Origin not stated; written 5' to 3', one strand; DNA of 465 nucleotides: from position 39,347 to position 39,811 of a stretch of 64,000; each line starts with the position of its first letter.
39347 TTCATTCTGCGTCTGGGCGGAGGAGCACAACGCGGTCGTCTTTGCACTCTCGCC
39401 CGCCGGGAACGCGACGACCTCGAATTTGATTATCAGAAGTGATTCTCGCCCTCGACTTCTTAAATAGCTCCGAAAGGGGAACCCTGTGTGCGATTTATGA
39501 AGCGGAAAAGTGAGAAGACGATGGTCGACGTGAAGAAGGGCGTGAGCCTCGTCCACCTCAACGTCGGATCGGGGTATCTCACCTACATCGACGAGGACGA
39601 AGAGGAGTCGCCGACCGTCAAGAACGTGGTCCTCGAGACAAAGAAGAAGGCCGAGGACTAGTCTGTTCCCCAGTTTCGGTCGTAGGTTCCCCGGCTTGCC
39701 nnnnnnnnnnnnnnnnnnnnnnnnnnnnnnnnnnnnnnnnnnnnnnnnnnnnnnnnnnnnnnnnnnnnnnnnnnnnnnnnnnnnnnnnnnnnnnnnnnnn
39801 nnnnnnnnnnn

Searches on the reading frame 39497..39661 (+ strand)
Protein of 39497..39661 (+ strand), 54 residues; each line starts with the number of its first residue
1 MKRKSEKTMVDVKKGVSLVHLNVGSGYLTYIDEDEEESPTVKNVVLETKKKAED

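Call 9: search_protein_families(library=pfam, proteins=[window:39497-39661:+])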
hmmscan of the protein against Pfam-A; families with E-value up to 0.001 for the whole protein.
window:39497-39661:+ (54 aa): 0 families

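Call 57: predict_structure(protein=window:39497-39661:+)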
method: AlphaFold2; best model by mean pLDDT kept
length: 54 residues; sequences in the alignment: 1
mean_pLDDT: 75.3   pTM: 0.47
mean pLDDT of the five models: 75.3, 71.0, 65.4, 62.6, 48.3
residues with pLDDT >= 90: 0; 70-90: 43; 50-70: 10; < 50: 1
segments of 3 or more residues with pLDDT < 50: none
pLDDT, mean of each block of 10 residues (from residue 1): 74 80 81 76 74 52
secondary structure, 60 per line:
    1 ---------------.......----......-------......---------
elements in order: E16-22 E27-32 E40-45

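Call 62: fold_search(model_id=the predicted structure, library=pdb)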
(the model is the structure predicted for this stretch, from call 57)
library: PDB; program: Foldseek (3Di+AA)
matches with E <= 10: 139; with E <= 0.001: 0
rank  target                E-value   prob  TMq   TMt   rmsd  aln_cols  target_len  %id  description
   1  9sob_O                2.0e+00  0.08  0.28  0.07  12.5        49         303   16  Structural Model of the Nuclear Pore Complex in Arabidopsis thaliana (released 2025-11-05)
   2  6eke_C                2.6e+00  0.25  0.41  0.49   7.8        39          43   15  crystal structure of a Pholiota squarrosa lectin unliganded (released 2018-07-11)
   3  4j4c                  3.0e+00  0.41  0.47  0.27   1.9        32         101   16  Structure of P51G Cyanovirin-N swapped dimer in the P3221 space group (released 2013-04-03)
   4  3s3z                  3.0e+00  0.38  0.46  0.26   2.0        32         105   16  Crystal Structure an Tandem Cyanovirin-N Dimer, CVN2L10 (released 2011-08-03)
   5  1lom                  3.2e+00  0.38  0.47  0.27   2.0        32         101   16  CYANOVIRIN-N DOUBLE MUTANT P51S S52P (released 2002-06-26)
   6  3ezm                  3.2e+00  0.38  0.47  0.27   2.0        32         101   16  CYANOVIRIN-N (released 1998-12-23)
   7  8azw_u                3.2e+00  0.20  0.41  0.14   3.1        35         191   11  Cryo-EM structure of the plant 60S subunit (released 2023-06-07)
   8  7ffe_N                3.2e+00  0.08  0.31  0.05   9.0        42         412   14  Cryo-EM structure of VEEV VLP (released 2021-10-20)
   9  6due                  3.7e+00  0.15  0.37  0.04   3.0        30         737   20  Toxoplasma gondii MyoA, a Class-XIV myosin, in the pre-powerstroke state (released 2018-10-31)
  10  1bnz_A                3.7e+00  0.06  0.29  0.26   9.5        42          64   21  SSO7D HYPERTHERMOPHILE PROTEIN/DNA COMPLEX (released 1998-11-11)
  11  7sfv_B                3.9e+00  0.06  0.29  0.05   8.1        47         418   13  CryoEM structure of Venezuelan Equine Encephalitis virus (VEEV) TC-83 strain VLP in complex with Fab hVEEV-63 (released 2022-03-16)
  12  6fx1_F                4.2e+00  0.18  0.40  0.49   5.5        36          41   17  Crystal structure of Pholiota squarrosa lectin in complex with an octasaccharide (released 2018-07-11)
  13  6ycy_A                4.2e+00  0.08  0.30  0.03   4.4        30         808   20  Plasmodium falciparum Myosin A full-length, post-rigor state (released 2020-11-11)
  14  9nrx_Q                4.2e+00  0.07  0.31  0.06   9.5        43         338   14  Venezuelan Equine Encephalitis Virus in complex with the single domain antibody V2B3 (released 2025-12-03)
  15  6gbu_B                4.4e+00  0.16  0.40  0.35   2.3        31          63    6  Crystal structure of the second SH3 domain of FCHSD2 (SH3-2) in complex with the fourth SH3 domain of ITSN1 (SH3d) (released 2018-06-13)
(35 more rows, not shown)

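Call 64: search_protein_representatives(protein=window:39497-39661:+)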
Query: 54 residues. Proteins with E-value up to 0.001 (for the whole library): 44; up to 1e-10: 3; up to 1e-30: 0. The best 44 are listed.
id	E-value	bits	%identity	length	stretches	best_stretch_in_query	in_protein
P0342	6.9e-16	72.1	82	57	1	1-50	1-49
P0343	2.7e-14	67.2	32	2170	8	6-45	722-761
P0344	1.5e-12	61.8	34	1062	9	6-38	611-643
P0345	1.1e-09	53.0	39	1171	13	6-36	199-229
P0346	6.3e-09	50.6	34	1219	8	8-35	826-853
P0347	2.4e-07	45.7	56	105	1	1-48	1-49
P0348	3.5e-07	45.2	54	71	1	1-48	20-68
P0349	5.9e-07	44.5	36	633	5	9-36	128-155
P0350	6.7e-07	44.4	68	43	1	9-48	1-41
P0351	1.2e-06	43.5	52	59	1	1-52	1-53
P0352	1.3e-06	43.5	36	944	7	5-36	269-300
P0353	1.4e-06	43.4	48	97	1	1-52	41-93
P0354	1.6e-06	43.2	37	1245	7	6-39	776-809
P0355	1.9e-06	43.0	60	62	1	1-43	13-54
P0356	2.3e-06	42.7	53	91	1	1-45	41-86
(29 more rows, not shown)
